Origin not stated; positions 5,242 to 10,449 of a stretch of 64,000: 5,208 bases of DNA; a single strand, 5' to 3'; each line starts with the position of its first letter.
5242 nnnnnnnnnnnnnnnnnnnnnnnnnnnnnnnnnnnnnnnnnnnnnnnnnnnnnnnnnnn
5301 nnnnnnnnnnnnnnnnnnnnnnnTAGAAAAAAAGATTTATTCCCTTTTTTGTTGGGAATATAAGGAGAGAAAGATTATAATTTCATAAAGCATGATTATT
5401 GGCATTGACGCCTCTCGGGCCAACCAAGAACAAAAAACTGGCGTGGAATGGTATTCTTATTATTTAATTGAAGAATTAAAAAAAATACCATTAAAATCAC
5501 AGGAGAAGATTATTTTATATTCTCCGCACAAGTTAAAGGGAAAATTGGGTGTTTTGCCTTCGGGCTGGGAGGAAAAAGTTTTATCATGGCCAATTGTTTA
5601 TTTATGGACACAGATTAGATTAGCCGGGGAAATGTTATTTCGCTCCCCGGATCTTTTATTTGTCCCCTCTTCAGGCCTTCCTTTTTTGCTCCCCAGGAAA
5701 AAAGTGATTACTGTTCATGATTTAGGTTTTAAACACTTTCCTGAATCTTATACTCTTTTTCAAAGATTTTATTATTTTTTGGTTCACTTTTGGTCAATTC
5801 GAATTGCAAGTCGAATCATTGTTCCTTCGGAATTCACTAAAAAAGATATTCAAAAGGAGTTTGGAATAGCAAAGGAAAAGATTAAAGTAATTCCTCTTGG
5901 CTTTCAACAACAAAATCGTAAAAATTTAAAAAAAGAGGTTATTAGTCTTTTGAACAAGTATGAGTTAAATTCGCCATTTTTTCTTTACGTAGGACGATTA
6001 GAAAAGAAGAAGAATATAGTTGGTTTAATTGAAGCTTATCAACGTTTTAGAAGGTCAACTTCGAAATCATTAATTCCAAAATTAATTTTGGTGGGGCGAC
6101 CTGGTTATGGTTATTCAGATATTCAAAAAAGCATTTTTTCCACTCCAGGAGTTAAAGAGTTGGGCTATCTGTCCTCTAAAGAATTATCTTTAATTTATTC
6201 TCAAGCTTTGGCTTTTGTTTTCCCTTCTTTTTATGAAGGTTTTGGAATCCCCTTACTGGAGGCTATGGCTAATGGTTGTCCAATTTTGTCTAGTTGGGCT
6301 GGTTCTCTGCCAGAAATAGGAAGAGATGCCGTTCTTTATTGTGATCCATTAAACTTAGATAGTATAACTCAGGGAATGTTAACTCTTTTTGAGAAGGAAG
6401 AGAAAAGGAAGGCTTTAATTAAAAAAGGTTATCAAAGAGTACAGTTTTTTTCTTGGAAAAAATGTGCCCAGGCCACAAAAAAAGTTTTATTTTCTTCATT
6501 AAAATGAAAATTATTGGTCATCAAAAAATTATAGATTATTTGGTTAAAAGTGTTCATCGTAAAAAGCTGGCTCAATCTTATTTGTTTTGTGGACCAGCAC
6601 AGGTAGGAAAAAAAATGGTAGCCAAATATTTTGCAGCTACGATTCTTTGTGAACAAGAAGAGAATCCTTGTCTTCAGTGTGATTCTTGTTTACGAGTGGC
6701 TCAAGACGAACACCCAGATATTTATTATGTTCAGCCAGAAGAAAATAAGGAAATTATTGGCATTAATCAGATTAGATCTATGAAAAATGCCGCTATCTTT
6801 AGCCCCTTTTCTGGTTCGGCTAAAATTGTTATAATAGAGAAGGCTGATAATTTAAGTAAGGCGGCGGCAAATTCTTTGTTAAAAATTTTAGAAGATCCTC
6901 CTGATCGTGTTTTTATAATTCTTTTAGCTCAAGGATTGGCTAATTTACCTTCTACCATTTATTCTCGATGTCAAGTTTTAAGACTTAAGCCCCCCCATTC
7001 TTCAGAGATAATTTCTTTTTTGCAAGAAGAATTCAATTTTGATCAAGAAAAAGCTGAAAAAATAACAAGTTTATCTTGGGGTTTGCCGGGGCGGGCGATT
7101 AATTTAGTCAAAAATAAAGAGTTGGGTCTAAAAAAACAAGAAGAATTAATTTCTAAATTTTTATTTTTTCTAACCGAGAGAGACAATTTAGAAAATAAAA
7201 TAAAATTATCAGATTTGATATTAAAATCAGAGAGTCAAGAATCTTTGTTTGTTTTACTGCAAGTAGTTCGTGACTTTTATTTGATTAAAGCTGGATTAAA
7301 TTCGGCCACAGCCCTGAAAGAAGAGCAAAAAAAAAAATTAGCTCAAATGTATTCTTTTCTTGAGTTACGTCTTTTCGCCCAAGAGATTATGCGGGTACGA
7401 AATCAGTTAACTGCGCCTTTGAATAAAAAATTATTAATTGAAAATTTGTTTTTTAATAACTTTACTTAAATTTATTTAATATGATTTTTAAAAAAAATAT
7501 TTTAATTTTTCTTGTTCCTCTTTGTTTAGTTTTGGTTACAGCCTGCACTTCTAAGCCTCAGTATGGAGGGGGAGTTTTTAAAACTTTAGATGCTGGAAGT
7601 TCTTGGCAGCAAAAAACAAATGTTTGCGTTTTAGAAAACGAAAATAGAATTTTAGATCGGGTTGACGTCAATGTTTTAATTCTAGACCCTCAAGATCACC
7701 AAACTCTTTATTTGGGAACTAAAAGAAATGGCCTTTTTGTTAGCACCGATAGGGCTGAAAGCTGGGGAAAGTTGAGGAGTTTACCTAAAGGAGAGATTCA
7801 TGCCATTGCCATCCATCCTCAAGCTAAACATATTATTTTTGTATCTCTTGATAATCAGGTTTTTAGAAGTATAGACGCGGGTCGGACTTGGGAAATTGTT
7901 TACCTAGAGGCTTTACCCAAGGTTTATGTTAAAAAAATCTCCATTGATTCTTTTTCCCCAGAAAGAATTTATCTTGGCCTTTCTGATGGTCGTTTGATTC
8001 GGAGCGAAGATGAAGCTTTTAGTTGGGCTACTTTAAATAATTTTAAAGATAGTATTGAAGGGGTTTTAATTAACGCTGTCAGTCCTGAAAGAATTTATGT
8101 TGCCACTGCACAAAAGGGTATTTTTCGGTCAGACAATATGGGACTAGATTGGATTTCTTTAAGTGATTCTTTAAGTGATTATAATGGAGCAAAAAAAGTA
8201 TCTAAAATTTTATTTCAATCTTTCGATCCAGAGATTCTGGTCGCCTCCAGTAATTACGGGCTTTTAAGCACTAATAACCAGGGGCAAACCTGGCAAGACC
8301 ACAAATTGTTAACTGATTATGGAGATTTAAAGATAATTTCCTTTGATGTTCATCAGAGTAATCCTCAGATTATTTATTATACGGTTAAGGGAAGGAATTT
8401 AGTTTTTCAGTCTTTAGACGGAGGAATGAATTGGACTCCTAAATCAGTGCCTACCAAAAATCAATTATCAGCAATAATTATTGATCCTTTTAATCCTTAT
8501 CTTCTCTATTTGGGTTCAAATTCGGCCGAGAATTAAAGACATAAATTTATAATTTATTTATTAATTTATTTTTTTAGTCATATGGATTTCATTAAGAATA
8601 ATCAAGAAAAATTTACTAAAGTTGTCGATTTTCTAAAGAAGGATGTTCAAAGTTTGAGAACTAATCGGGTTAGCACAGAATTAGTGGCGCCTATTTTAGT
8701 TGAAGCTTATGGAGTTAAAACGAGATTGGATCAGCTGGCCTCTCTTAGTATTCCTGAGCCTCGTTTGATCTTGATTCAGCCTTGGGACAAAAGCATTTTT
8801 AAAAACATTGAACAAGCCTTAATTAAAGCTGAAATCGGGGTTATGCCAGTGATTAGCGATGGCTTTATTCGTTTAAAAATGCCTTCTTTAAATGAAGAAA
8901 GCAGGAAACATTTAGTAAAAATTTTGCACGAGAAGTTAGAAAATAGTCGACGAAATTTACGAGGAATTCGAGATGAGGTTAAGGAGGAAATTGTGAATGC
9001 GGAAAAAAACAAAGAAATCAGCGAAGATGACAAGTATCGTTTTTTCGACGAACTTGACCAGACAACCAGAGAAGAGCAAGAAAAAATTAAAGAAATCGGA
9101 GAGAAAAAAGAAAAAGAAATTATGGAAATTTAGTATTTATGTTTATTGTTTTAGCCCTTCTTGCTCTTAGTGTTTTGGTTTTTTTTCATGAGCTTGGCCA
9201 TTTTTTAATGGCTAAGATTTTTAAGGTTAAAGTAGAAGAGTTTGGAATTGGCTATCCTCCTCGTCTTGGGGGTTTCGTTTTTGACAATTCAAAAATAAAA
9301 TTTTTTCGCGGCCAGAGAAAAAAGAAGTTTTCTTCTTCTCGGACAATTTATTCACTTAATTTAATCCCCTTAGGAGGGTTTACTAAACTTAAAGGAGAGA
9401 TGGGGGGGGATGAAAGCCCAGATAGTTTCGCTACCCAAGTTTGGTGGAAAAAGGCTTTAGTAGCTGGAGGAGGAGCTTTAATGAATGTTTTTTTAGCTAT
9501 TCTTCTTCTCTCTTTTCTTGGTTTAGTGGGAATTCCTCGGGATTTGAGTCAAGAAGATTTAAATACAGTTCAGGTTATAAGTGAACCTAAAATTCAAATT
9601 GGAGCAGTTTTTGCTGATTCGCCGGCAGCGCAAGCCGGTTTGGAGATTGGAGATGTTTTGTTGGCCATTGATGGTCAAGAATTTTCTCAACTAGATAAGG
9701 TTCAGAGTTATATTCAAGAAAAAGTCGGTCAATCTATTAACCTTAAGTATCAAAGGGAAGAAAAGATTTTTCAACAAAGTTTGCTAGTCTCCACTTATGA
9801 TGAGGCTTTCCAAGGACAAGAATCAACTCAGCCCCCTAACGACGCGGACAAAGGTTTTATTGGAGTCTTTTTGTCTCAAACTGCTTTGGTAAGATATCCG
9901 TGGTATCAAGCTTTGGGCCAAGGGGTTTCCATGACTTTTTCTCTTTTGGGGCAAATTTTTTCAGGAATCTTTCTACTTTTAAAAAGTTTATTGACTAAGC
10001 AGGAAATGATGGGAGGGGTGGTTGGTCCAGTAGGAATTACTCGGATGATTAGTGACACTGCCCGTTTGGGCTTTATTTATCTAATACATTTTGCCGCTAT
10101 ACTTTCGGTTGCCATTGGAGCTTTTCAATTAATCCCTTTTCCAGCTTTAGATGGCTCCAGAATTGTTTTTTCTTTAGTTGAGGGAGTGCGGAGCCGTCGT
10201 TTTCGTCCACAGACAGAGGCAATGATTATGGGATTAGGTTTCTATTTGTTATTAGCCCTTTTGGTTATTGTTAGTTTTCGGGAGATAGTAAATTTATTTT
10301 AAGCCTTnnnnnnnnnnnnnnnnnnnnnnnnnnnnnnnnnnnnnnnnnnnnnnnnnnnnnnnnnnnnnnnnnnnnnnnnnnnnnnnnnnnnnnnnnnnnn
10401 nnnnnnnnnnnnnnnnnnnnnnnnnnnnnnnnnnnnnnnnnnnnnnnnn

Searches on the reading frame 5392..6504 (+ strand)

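Call 52: search_protein_families(library=pfam, proteins=[window:5392-6504:+], max_evalue=0.00001)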
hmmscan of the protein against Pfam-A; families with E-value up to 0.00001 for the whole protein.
window:5392-6504:+ (371 aa): 5 families
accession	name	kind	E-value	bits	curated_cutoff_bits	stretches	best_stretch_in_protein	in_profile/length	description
PF00534.26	Glycos_transf_1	-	2.6e-28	99.1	26.4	1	193-349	14-172/172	Glycosyl transferases group 1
PF13692.12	Glyco_trans_1_4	-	2.4e-19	70.5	27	1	196-334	3-141/142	Glycosyl transferases group 1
PF13439.12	Glyco_transf_4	-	1.3e-12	48.5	28.5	1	64-170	51-165/170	Glycosyltransferase Family 4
PF13524.12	Glyco_trans_1_2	-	3.6e-06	27.4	25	1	234-351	20-130/144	Glycosyl transferase-like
PF20706.3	GT4-conflict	-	4.7e-06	26.3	26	1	191-301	194-311/385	Family 4 Glycosyltransferase in conflict systems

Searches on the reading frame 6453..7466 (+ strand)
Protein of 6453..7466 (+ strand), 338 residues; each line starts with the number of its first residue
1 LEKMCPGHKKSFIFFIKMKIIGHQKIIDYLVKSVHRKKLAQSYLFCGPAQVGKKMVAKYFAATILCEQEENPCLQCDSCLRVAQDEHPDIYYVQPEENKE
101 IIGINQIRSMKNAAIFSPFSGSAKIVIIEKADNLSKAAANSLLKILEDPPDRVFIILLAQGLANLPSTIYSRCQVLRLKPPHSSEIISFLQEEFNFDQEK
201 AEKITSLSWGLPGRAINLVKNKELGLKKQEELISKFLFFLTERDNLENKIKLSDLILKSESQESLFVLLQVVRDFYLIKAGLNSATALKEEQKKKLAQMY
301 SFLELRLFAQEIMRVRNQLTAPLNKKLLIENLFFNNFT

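Call 52: search_protein_families(library=pfam, proteins=[window:6453-7466:+], max_evalue=0.00001)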
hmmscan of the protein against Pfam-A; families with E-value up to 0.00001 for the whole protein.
window:6453-7466:+ (338 aa): 1 family
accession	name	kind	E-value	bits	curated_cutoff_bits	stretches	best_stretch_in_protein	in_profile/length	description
PF13177.12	DNA_pol3_delta2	-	4.9e-51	173.3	27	1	23-181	2-160/161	DNA polymerase III, delta subunit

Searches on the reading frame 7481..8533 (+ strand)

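Call 52: search_protein_families(library=pfam, proteins=[window:7481-8533:+], max_evalue=0.00001)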
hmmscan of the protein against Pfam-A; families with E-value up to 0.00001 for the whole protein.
window:7481-8533:+ (351 aa): 2 families
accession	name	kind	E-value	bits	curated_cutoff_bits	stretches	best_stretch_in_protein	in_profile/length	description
PF15902.12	Sortilin-Vps10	-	9.2e-22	77.9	33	2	85-160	3-80/446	Sortilin, neurotensin receptor 3,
PF14870.12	PSII_BNR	-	1.7e-10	41.1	27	0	95-226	9-139/303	Photosynthesis system II assembly factor YCF48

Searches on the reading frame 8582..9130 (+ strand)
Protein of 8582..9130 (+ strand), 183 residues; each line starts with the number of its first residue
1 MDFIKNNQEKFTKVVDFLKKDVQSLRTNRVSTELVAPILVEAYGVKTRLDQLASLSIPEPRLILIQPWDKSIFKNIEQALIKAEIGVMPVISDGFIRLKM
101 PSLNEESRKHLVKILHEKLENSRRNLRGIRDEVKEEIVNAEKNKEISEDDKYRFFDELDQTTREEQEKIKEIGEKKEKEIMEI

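Call 52: search_protein_families(library=pfam, proteins=[window:8582-9130:+], max_evalue=0.00001)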
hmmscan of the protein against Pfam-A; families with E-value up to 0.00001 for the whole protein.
window:8582-9130:+ (183 aa): 1 family
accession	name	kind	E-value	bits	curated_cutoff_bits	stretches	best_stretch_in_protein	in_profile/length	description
PF01765.24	RRF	-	4.7e-45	153.8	29.7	1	18-181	1-164/164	Ribosome recycling factor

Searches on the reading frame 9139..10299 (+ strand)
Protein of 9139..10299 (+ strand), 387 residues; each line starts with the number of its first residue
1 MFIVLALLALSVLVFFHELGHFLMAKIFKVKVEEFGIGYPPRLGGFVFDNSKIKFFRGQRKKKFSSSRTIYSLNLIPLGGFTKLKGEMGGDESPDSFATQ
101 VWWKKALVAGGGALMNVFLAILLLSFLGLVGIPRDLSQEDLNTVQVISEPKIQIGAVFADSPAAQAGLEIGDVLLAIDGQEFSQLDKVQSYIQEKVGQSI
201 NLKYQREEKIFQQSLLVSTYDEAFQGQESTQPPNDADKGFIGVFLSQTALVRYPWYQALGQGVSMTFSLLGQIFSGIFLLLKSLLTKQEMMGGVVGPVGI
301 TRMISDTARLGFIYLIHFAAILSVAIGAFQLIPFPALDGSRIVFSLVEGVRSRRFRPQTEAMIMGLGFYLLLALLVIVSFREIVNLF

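Call 52: search_protein_families(library=pfam, proteins=[window:9139-10299:+], max_evalue=0.00001)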
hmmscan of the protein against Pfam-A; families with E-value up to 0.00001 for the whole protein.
window:9139-10299:+ (387 aa): 4 families
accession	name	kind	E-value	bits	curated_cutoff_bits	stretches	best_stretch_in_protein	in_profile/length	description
PF02163.28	Peptidase_M50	-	3.1e-42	144.9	27.2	2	63-374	41-221/221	Peptidase family M50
PF17820.7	PDZ_6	-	1.7e-14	53.8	27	1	154-206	2-54/54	PDZ domain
PF13180.12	PDZ_2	-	4.9e-10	40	27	1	151-210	13-73/80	PDZ domain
PF00595.29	PDZ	-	3.4e-06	27.8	23.2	1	149-203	24-79/81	PDZ domain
